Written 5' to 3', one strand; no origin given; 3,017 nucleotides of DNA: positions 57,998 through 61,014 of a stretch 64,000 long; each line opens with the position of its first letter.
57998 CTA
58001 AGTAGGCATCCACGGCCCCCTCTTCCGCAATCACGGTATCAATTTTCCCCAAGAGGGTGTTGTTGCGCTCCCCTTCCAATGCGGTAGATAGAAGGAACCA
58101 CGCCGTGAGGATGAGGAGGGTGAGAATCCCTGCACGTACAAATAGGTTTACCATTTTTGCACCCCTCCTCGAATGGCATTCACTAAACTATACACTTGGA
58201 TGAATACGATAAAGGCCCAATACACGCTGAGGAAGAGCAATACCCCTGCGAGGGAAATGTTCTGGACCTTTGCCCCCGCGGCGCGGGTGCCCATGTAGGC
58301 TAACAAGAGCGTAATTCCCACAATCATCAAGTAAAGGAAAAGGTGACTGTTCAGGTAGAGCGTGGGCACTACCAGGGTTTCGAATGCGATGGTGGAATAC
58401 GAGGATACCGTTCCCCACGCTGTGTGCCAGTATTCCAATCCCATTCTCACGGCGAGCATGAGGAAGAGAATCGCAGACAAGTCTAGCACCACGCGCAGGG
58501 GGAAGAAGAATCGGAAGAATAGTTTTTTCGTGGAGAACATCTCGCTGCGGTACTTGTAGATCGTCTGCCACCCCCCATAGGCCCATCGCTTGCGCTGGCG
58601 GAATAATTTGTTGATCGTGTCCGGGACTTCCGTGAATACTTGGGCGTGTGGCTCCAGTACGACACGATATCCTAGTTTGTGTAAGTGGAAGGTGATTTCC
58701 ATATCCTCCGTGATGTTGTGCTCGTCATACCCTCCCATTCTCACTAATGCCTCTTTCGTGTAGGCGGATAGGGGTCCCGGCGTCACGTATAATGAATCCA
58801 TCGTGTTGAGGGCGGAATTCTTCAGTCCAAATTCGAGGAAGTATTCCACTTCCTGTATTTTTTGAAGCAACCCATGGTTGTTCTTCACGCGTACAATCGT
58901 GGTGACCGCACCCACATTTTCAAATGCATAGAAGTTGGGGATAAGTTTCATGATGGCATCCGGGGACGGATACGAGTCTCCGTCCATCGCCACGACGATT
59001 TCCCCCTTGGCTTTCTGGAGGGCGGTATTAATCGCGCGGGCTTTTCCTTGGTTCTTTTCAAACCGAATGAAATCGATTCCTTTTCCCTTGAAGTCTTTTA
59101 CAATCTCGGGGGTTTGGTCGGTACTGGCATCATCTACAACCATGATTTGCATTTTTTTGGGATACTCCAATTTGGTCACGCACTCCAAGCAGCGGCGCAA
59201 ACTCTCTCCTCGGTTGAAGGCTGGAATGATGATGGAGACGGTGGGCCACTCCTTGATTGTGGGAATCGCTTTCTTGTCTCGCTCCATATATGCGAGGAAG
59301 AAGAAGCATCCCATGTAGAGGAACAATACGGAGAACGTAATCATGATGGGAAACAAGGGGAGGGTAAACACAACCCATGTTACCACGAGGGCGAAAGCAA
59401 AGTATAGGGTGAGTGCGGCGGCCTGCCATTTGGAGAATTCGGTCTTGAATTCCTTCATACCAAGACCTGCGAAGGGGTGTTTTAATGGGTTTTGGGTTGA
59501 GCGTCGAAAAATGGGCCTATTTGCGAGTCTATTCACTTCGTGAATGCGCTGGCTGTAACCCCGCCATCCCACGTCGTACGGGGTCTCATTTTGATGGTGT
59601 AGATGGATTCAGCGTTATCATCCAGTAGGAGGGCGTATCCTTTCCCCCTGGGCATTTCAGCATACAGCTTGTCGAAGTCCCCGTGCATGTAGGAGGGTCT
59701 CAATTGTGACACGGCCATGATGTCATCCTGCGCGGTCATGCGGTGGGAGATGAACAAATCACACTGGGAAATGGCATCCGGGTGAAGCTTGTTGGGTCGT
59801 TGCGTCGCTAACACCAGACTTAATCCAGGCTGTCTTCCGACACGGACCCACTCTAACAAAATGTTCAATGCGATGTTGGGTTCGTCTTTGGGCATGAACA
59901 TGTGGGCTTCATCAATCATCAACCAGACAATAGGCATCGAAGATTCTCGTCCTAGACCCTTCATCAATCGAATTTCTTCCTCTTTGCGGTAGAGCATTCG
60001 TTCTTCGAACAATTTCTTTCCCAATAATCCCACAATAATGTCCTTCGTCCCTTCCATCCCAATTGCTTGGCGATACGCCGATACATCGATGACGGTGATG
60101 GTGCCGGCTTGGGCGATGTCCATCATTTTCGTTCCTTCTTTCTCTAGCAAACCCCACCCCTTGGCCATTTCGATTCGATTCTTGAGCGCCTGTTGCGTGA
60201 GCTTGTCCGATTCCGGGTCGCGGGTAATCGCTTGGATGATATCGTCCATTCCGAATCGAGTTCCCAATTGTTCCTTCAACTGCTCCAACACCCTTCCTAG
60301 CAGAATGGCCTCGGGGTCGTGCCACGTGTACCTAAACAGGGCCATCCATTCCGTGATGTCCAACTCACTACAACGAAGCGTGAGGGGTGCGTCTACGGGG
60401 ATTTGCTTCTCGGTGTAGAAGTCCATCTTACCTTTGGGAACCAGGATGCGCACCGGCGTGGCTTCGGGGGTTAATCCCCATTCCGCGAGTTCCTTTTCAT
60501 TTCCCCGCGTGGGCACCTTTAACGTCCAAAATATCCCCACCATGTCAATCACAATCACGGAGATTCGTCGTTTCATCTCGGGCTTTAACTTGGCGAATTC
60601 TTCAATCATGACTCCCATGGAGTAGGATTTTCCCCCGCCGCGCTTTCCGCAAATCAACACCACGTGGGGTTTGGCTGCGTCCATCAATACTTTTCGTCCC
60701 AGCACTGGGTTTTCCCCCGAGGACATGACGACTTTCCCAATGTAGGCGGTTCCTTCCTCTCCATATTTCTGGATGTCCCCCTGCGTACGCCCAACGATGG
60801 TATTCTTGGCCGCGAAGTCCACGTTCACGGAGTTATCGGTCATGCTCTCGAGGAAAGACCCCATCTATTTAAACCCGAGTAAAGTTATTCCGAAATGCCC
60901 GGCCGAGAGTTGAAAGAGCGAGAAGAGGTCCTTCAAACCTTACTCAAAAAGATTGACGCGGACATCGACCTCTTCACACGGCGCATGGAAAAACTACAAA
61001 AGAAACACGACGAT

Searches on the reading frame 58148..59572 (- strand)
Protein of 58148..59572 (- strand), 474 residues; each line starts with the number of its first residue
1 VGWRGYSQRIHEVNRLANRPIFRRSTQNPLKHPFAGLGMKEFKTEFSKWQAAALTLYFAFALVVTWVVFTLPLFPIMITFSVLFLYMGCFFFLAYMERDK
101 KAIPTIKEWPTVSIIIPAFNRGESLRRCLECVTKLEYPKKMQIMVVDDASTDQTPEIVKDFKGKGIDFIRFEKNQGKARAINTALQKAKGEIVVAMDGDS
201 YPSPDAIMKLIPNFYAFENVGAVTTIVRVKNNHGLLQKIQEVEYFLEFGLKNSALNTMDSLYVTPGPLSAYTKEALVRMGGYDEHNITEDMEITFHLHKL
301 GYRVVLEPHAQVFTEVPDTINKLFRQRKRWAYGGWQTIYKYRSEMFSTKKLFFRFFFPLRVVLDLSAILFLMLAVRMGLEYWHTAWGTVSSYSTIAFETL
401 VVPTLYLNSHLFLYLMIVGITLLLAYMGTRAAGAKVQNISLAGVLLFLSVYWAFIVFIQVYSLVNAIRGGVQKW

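Call 74: search_protein_families(library=pfam, proteins=[window:58148-59572:-], max_evalue=0.001)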
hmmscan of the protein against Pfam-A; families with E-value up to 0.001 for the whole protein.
window:58148-59572:- (474 aa): 6 families
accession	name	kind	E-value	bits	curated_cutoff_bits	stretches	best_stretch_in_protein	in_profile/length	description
PF00535.33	Glycos_transf_2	-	7.1e-33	114.3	23.3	1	113-276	1-164/168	Glycosyl transferase family 2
PF13641.12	Glyco_tranf_2_3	-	7.8e-32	111.6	27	1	110-333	1-230/230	Glycosyltransferase like family 2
PF13632.12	Glyco_trans_2_3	-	5.1e-20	72.6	27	1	192-415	1-185/198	Glycosyl transferase family group 2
PF13506.12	Glyco_transf_21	-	2.2e-12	47.2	21.7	1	177-331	18-173/174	Glycosyl transferase family 21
PF10111.15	Glyco_tranf_2_2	-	1.6e-10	41.4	27.3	1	135-299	24-201/276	Glycosyltransferase like family 2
PF03142.21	Chitin_synth_2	-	1.2e-07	31.2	27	0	302-373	342-409/527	Chitin synthase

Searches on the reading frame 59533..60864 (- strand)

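Call 74: search_protein_families(library=pfam, proteins=[window:59533-60864:-], max_evalue=0.001)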
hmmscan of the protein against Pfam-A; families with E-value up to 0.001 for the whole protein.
window:59533-60864:- (443 aa): 1 family
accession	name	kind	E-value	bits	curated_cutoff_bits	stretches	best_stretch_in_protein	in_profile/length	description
PF01935.23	DUF87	-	5e-10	40.3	23.2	1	69-265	26-205/220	Helicase HerA, central domain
